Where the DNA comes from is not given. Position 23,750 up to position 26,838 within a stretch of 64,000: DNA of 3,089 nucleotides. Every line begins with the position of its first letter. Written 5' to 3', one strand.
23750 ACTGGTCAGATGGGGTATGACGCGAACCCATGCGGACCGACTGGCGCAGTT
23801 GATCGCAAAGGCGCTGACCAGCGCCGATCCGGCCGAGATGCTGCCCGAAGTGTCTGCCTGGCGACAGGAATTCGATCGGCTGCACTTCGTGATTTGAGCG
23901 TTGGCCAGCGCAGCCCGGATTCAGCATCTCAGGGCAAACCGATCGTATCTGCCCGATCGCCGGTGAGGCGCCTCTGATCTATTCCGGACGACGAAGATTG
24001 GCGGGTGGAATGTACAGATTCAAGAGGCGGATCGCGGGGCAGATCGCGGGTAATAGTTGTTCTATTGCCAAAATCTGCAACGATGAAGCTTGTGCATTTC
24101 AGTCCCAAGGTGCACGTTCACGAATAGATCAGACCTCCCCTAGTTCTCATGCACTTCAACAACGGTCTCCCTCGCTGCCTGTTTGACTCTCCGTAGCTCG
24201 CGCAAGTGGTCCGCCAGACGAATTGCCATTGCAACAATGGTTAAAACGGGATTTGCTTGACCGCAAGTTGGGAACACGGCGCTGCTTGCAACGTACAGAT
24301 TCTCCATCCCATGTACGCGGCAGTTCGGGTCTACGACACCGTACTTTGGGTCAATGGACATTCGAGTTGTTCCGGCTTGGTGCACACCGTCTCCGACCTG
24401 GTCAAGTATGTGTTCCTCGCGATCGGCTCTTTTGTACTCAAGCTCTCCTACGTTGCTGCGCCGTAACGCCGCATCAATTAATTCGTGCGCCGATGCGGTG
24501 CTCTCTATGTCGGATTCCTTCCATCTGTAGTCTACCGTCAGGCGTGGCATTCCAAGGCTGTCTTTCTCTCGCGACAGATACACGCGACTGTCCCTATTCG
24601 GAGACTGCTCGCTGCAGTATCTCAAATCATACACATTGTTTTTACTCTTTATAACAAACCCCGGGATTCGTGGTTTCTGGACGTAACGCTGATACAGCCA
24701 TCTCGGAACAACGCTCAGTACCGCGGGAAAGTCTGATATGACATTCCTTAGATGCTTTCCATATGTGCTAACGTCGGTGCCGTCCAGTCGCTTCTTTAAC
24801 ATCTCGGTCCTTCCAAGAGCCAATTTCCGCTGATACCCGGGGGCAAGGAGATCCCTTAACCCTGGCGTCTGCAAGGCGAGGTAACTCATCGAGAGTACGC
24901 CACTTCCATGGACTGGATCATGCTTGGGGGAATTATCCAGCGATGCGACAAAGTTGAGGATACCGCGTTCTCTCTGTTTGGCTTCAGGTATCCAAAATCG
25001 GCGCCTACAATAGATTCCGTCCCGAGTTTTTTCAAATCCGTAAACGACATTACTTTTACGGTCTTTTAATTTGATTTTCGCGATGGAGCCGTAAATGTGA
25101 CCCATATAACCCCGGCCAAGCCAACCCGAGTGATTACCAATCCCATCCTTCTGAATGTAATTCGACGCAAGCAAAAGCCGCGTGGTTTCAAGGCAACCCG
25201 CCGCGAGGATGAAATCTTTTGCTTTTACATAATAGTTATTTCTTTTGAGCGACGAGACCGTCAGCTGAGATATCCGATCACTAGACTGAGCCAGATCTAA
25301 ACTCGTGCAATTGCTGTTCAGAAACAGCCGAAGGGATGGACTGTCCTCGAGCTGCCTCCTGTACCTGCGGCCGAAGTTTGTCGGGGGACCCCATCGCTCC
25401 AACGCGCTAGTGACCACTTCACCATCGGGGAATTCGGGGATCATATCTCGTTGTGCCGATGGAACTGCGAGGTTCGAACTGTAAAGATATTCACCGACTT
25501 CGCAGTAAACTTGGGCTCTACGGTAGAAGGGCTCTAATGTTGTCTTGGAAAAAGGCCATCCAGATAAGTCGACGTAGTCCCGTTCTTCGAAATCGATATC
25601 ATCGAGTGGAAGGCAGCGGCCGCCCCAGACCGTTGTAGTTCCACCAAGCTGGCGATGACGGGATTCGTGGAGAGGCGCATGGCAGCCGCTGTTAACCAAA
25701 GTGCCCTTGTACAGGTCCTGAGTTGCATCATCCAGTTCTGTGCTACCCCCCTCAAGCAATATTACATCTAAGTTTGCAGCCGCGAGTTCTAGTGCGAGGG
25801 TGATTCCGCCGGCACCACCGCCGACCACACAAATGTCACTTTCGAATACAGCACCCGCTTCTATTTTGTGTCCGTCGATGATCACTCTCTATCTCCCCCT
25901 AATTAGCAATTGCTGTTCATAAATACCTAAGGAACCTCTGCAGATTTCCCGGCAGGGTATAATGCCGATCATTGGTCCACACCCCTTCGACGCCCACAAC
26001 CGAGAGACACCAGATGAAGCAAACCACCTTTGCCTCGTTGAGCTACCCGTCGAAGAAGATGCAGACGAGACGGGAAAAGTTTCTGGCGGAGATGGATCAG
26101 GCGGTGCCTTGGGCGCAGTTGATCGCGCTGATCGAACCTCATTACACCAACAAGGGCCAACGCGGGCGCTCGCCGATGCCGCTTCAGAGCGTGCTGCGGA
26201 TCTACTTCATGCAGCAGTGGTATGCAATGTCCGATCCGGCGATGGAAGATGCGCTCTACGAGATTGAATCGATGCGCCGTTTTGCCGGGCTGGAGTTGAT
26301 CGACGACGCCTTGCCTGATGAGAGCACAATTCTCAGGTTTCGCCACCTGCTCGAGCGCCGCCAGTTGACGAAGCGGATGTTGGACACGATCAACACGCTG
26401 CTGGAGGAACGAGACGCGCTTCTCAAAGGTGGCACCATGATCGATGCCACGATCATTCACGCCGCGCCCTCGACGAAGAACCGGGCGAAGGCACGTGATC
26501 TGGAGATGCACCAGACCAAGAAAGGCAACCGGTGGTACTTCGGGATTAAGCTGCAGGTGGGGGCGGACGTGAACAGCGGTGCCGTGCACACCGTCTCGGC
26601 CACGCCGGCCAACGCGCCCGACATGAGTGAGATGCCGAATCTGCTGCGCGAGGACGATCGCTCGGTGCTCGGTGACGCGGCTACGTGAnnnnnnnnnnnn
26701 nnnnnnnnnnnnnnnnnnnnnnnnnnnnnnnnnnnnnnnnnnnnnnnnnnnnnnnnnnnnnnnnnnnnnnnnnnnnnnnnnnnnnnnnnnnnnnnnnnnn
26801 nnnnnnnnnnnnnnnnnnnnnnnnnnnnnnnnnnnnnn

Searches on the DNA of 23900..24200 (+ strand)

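Call 12: search_dna_similar(query=window:24033-24133:+, collection=plasmids, mode=distant, max_evalue=0.001, max_rows=40)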
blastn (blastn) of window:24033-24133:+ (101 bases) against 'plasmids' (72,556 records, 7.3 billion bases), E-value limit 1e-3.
No match.
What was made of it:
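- Tried and rejected: Plasmids. blastn of copy C against 72,556 plasmids found nothing (call 12).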

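Call 53: search_rna_families(source=window, start=23900, end=24200, threshold=evalue, max_evalue=1)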
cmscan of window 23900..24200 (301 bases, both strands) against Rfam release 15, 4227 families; matches with E-value up to 1: 0.
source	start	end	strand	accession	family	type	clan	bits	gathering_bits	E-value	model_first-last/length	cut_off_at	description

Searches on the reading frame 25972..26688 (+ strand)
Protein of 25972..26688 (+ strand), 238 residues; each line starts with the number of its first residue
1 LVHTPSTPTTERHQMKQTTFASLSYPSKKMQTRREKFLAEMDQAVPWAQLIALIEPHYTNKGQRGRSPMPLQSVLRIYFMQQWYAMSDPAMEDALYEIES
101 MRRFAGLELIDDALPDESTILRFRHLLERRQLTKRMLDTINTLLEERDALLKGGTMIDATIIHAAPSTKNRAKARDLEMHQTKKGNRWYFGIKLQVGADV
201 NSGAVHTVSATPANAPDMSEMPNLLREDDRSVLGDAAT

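Call 19: search_protein_families(library=pfam, proteins=[window:25972-26688:+], max_evalue=0.001)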
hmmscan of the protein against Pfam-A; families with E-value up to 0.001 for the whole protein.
window:25972-26688:+ (238 aa): 2 families
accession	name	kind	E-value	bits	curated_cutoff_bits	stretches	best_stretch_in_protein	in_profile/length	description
PF05598.16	DUF772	-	8.4e-19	67.8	23.1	1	65-138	1-72/74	Transposase domain (DUF772)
PF01609.27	DDE_Tnp_1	-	2.3e-09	37.7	23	1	154-237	6-85/200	Transposase DDE domain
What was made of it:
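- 25931..27118 (+): IS5-family insertion sequence of 1188 bp, the candidate partner or source of the MITE. Its left end is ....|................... and its right end is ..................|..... The transposase gene is 26014-26964 and is interrupted by an in-frame stop at 26686-26688, so it is a pseudogene. Pfam gives DUF772 plus DDE_Tnp_1 (call 19).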

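Call 40: search_protein_families(library=ncbifam, proteins=[window:25972-26688:+], max_evalue=0.01)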
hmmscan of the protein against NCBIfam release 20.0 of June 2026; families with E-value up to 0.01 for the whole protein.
window:25972-26688:+ (238 aa): 8 families
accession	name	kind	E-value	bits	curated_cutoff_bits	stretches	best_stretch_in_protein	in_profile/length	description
NF033581.1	transpos_IS5_4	equivalog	4.5e-66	223.1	140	1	37-237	1-200/285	IS5 family transposase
NF033551.1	transpos_IS1182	equivalog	1.7e-17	63.5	270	1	40-178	26-162/488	IS1182 family transposase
NF033578.1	transpos_IS5_1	equivalog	3.1e-08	33.2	275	1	35-161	16-143/419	IS5 family transposase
NF033593.1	transpos_ISNCY_1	equivalog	1.5e-07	30.5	325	1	36-144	14-122/444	ISNCY family transposase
NF033592.1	transpos_IS4_1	equivalog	2.1e-06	27.1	115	1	59-235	17-183/332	IS4 family transposase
NF033580.1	transpos_IS5_3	equivalog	1.1e-05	25.1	110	1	113-228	54-163/258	IS5 family transposase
NF033520.1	transpos_IS982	equivalog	2.9e-05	23.8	130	1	123-236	36-159/243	IS982 family transposase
NF033579.1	transpos_IS5_2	equivalog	0.00064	19.3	140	1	94-236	64-189/289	IS5 family transposase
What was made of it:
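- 25931..27118 (+): NCBIfam NF033581 IS5 family transposase, 223 bits against a cutoff of 140 (call 40).
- The transposase matches NF033581 (call 40).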
